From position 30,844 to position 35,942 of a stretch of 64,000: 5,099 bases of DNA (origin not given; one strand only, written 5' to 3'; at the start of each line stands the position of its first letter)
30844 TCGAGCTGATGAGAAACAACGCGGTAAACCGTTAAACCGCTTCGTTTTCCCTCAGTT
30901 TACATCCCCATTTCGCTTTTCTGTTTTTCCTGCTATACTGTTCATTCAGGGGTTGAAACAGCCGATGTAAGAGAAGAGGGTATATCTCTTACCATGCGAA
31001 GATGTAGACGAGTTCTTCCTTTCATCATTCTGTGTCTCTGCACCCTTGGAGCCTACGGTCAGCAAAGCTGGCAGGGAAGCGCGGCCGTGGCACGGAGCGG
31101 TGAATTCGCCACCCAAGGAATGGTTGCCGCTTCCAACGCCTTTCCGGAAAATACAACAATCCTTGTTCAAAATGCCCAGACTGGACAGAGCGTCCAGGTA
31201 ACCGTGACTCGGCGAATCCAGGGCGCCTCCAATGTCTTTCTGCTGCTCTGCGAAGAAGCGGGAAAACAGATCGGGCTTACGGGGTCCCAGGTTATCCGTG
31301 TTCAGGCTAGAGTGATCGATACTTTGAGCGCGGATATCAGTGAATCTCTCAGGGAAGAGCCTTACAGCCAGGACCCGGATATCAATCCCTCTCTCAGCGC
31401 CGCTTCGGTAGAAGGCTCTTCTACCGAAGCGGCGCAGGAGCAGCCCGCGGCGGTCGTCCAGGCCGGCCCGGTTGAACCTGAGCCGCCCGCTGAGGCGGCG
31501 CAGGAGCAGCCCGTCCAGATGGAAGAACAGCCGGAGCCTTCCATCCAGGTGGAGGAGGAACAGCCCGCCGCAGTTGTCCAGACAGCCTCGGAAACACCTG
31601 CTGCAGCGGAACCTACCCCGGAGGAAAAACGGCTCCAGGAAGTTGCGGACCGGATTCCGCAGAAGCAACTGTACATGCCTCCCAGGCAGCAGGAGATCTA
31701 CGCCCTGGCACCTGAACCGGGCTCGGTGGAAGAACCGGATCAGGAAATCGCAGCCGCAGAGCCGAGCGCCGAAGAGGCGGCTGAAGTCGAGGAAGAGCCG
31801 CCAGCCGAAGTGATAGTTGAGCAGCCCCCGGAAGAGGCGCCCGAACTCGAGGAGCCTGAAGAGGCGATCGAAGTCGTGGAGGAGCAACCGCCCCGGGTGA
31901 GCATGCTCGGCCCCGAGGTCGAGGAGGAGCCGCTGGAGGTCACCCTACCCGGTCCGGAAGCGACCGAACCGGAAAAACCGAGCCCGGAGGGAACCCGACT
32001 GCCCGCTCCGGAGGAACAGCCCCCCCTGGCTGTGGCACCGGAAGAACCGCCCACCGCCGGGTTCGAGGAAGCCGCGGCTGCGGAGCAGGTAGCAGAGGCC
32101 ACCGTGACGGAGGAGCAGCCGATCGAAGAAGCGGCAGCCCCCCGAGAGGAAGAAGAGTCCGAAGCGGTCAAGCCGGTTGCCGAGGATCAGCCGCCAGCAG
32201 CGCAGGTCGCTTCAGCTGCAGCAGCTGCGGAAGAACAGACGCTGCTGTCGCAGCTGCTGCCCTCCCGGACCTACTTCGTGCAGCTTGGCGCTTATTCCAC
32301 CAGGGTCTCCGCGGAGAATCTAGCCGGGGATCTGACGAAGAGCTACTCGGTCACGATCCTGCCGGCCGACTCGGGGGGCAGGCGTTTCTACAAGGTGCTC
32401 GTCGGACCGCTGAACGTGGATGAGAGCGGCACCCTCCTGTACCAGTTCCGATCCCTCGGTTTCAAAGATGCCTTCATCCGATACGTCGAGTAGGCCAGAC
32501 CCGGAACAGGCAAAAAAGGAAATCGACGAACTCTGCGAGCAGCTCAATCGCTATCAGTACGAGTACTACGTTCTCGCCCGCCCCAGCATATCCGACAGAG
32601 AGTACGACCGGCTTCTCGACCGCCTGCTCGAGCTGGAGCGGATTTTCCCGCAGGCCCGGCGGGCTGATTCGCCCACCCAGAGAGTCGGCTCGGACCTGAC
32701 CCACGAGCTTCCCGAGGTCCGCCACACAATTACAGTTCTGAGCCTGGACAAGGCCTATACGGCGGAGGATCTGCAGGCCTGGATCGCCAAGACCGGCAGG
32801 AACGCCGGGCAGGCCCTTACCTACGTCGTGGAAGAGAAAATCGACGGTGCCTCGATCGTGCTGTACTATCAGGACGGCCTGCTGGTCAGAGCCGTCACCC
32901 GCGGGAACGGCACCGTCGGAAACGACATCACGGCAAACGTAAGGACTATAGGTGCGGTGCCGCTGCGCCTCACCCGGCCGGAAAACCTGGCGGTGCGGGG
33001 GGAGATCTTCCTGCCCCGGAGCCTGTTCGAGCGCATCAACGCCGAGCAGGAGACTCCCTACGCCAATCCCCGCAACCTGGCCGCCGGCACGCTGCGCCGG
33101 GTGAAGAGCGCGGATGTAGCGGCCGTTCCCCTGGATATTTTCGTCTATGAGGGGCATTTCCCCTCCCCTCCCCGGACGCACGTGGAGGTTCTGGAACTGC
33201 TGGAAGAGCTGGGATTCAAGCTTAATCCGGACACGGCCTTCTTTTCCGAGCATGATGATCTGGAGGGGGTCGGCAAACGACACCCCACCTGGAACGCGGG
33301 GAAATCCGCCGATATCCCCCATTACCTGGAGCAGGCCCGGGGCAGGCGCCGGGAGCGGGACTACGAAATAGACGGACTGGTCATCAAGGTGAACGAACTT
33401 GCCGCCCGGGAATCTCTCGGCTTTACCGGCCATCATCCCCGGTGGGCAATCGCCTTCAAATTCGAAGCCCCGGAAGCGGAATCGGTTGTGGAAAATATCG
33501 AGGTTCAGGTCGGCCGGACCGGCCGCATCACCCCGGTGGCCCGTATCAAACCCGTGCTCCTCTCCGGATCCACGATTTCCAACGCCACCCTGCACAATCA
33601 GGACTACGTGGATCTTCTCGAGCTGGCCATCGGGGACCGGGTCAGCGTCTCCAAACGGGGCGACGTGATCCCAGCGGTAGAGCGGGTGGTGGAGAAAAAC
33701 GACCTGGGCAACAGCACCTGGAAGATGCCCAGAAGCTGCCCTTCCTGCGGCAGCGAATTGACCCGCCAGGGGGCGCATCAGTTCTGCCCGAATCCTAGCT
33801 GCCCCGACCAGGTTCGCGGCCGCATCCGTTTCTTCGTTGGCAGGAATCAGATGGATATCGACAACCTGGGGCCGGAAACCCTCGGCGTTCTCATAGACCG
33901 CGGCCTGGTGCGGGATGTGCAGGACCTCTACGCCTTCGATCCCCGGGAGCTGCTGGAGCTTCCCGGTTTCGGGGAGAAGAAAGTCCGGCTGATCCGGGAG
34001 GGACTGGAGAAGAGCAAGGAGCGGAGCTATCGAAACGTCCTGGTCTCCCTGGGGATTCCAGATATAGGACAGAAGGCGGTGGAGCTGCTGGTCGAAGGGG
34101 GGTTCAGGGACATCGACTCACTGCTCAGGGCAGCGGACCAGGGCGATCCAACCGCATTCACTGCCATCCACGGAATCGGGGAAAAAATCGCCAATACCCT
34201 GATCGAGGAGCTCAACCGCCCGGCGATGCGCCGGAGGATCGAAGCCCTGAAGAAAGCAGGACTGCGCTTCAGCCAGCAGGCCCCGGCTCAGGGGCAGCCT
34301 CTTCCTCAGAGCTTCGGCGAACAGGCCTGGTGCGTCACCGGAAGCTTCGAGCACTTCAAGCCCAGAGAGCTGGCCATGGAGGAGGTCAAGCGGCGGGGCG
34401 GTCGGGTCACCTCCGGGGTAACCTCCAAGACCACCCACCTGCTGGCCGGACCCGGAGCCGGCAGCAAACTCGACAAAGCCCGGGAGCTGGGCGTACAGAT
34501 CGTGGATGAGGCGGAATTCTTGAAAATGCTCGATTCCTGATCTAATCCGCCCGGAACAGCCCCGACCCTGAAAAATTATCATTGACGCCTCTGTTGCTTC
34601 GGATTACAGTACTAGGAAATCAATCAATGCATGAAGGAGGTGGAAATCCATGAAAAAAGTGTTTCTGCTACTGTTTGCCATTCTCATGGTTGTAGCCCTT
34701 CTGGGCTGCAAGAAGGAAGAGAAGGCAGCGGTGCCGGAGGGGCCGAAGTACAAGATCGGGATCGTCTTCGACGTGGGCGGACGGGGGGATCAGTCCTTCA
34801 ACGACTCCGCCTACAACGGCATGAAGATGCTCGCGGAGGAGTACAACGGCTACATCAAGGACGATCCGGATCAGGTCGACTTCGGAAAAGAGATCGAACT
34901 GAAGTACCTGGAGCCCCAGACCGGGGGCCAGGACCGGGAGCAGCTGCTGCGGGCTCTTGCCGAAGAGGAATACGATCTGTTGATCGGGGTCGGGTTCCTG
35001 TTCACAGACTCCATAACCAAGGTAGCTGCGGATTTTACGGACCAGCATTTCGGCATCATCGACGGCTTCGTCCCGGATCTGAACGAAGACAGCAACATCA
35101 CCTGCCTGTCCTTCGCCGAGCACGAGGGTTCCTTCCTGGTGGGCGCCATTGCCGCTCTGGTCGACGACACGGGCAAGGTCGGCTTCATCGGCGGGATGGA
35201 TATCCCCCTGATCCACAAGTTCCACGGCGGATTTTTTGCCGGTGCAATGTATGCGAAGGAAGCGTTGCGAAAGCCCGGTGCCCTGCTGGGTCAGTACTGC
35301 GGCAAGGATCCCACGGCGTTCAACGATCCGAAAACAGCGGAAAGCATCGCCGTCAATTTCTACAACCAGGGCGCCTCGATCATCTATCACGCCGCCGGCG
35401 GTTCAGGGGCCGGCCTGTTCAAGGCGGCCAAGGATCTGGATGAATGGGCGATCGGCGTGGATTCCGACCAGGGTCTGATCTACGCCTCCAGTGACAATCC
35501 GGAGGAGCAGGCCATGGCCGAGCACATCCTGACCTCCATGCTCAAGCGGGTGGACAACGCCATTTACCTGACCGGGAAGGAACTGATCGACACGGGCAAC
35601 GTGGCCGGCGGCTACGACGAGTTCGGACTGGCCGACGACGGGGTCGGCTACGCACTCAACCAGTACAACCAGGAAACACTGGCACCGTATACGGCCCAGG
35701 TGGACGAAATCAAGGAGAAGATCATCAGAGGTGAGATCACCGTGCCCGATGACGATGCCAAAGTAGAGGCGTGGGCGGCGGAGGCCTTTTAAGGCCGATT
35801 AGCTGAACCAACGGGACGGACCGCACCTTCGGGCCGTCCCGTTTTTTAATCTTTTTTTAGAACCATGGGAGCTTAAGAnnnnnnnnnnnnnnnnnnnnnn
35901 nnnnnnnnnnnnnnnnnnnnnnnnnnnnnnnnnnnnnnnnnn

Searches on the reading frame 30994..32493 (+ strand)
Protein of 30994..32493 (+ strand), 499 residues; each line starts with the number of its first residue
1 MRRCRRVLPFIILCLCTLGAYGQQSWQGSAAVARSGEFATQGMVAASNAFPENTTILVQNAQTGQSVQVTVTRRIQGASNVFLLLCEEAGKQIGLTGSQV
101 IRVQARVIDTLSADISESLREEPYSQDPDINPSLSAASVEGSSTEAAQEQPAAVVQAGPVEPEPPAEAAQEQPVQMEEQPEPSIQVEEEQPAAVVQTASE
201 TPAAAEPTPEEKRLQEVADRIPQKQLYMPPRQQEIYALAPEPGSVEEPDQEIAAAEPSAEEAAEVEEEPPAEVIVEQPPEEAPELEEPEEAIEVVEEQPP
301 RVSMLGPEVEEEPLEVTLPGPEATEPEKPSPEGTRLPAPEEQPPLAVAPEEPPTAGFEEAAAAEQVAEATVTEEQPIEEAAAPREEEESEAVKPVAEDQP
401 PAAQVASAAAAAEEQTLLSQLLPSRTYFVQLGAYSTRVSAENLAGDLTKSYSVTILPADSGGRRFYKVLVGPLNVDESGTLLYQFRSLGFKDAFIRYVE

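Call 44: search_protein_families(library=pfam, proteins=[window:30994-32493:+], max_evalue=0.00001)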
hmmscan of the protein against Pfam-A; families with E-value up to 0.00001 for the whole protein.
window:30994-32493:+ (499 aa): 1 family
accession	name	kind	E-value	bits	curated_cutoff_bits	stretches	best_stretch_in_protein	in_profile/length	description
PF05036.18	SPOR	-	2.3e-08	34.7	21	1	424-486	2-65/76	SPOR domain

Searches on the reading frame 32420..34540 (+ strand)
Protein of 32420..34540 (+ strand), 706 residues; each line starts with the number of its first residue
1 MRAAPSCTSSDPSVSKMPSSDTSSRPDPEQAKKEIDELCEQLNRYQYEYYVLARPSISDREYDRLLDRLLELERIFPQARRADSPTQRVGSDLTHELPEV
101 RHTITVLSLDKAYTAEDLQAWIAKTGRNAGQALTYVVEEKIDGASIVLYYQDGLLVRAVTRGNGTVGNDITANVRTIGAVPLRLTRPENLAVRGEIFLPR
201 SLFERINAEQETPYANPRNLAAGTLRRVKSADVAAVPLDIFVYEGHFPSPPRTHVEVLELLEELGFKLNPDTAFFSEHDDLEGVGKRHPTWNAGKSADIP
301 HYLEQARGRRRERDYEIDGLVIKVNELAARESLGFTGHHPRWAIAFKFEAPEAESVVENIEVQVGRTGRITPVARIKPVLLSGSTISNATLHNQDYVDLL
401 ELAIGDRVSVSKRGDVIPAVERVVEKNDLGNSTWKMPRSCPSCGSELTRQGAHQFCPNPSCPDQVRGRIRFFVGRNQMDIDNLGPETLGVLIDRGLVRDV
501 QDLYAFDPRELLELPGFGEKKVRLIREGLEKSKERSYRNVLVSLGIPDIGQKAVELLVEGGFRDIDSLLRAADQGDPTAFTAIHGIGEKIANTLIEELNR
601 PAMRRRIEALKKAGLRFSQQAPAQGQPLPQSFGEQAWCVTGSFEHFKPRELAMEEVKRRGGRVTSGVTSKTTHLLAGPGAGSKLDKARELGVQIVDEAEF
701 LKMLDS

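Call 45: search_protein_families(library=pfam, proteins=[window:32420-34540:+], max_evalue=0.00001)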
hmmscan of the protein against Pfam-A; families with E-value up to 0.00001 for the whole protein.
window:32420-34540:+ (706 aa): 6 families
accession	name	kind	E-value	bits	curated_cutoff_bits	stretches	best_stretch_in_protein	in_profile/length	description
PF01653.23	DNA_ligase_aden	-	3e-75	253.4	27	1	96-350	3-252/253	NAD-dependent DNA ligase adenylation domain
PF03120.22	DNA_ligase_OB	-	1.5e-28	98.9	32.9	1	355-428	2-75/79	NAD-dependent DNA ligase OB-fold domain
PF14520.12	HHH_5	-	1.7e-18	67.3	27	2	544-599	5-56/57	Helix-hairpin-helix domain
PF00533.33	BRCT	-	7.9e-08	32.9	21.3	1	648-703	20-77/78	BRCA1 C Terminus (BRCT) domain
PF12738.14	PTCB-BRCT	-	4e-07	30.4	22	1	649-695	13-59/63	twin BRCT domain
PF12826.13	HHH_2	-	7.5e-07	29.7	27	1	540-606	2-63/64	Helix-hairpin-helix motif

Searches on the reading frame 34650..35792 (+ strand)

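Call 45: search_protein_families(library=pfam, proteins=[window:34650-35792:+], max_evalue=0.00001)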
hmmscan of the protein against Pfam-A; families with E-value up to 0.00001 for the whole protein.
window:34650-35792:+ (380 aa): 1 family
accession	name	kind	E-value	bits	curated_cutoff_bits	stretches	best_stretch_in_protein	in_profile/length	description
PF02608.20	Bmp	-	4.2e-55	187.3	24.1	1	38-368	5-300/301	ABC transporter substrate-binding protein PnrA-like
